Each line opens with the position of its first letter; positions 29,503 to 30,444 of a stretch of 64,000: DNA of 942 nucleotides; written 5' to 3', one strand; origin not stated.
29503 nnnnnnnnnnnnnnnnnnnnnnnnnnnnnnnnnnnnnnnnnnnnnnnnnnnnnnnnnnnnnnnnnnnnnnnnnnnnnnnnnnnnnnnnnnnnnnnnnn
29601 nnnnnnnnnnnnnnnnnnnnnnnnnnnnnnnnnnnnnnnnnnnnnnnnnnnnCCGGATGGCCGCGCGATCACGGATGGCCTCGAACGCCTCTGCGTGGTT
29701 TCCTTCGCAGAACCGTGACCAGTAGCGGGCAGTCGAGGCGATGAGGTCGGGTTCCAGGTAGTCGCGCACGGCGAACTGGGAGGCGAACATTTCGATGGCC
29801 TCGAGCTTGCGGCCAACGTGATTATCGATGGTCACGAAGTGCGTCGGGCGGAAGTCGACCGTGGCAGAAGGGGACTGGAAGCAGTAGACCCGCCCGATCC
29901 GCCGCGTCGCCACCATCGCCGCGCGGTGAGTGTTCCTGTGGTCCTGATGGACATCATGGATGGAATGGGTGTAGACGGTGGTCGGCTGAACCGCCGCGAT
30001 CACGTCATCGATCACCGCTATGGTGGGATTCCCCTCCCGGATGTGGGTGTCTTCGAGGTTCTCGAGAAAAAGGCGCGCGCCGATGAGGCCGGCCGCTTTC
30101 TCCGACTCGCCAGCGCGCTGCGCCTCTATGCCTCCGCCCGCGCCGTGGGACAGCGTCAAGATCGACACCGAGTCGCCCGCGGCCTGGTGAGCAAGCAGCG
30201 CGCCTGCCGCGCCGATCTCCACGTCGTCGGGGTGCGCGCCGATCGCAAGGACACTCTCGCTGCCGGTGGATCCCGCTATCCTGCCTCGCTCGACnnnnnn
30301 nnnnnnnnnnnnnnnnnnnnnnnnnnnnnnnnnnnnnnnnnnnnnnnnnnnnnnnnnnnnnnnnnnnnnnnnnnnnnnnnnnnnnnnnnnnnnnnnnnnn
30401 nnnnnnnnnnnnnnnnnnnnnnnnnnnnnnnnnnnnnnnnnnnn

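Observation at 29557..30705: Response-regulator receiver domain fused to a PIG-L deacetylase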

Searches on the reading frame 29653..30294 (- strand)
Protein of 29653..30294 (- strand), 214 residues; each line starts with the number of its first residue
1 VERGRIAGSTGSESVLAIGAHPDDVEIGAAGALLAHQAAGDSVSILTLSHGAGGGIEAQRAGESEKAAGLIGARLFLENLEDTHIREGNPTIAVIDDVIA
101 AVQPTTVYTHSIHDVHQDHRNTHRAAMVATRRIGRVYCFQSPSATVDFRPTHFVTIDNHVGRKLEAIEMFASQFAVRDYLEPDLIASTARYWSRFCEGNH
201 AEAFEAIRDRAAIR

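Call 23: search_solved_structures(query=window:29653-30294:-, max_evalue=0.01, show_alignments=3)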
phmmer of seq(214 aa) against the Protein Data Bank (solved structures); distinct sequences matched with E-value up to 0.01: 10.
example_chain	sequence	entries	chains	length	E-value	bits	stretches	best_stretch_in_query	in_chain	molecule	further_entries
2ixd_A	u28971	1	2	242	4.6e-10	42.7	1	15-176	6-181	LMBE-RELATED PROTEIN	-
6p2t_A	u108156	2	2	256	3.8e-07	33.2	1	12-127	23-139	N-acetyl-alpha-D-glucosaminyl L-malate deacetylase 1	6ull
5cgz_A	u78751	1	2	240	5.8e-06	29.3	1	14-127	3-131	4-oxalmesaconate hydratase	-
1uan_A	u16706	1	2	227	6.6e-06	29.1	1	15-134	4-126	hypothetical protein TT1542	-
5bmo_A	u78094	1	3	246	4.9e-05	26.2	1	14-117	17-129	Putative uncharacterized protein LnmX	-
3dfi_A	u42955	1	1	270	0.00039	23.3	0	14-100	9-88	Pseudoaglycone deacetylase Dbv21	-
8bgn_A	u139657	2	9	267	0.00054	22.9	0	14-205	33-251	Diacetylchitobiose deacetylase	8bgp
8bgo_A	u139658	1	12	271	0.00058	22.8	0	14-205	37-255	Diacetylchitobiose deacetylase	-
3we7_A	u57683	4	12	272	0.0015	21.4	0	13-127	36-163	Putative uncharacterized protein PH0499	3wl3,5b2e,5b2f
3wl4_A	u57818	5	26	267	0.0054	19.6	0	13-128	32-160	Uncharacterized protein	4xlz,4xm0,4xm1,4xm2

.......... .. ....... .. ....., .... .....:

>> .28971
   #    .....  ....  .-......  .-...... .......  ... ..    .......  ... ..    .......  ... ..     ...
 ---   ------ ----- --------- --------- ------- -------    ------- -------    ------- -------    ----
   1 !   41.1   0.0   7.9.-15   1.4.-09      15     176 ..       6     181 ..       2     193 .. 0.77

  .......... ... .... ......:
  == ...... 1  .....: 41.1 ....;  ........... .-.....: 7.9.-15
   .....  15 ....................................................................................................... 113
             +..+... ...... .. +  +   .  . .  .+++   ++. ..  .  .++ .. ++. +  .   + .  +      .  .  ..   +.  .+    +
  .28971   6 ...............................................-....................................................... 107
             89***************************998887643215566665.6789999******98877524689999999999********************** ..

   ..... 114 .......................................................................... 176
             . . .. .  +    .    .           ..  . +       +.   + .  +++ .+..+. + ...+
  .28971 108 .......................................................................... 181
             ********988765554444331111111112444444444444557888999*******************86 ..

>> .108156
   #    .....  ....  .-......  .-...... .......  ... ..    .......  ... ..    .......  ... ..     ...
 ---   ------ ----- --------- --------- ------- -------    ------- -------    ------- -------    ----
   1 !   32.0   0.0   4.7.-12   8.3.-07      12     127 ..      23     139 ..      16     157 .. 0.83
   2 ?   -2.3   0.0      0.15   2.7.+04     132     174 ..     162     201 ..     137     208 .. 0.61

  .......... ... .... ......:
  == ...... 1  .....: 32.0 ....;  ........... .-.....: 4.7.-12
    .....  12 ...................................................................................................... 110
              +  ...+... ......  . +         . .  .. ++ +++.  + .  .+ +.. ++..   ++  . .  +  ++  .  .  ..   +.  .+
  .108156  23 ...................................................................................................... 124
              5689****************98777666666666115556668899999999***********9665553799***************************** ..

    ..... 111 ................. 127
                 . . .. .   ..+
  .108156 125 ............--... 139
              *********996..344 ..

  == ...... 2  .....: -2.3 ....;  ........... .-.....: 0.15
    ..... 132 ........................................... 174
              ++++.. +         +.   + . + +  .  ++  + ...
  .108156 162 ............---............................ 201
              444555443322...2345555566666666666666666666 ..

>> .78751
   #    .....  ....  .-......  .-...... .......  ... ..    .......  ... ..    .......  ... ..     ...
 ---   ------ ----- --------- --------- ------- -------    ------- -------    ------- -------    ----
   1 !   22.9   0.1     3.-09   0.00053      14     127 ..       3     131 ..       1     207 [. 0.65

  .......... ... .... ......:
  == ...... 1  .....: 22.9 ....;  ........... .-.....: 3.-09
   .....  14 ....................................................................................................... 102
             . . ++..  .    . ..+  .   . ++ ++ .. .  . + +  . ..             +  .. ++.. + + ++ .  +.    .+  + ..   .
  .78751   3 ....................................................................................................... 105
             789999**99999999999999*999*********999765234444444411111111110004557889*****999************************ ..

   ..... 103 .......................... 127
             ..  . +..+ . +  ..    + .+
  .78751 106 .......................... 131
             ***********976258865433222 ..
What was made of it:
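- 29668..30255 (-): PIG-L/LmbE zinc de-N-acetylase domain (AHPDD 146-150, HQDH 242-245). It is joined to REC by the continuous helix alpha5 (residues 116-137). PDB 2ixd and 6p2t by sequence (call 23).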
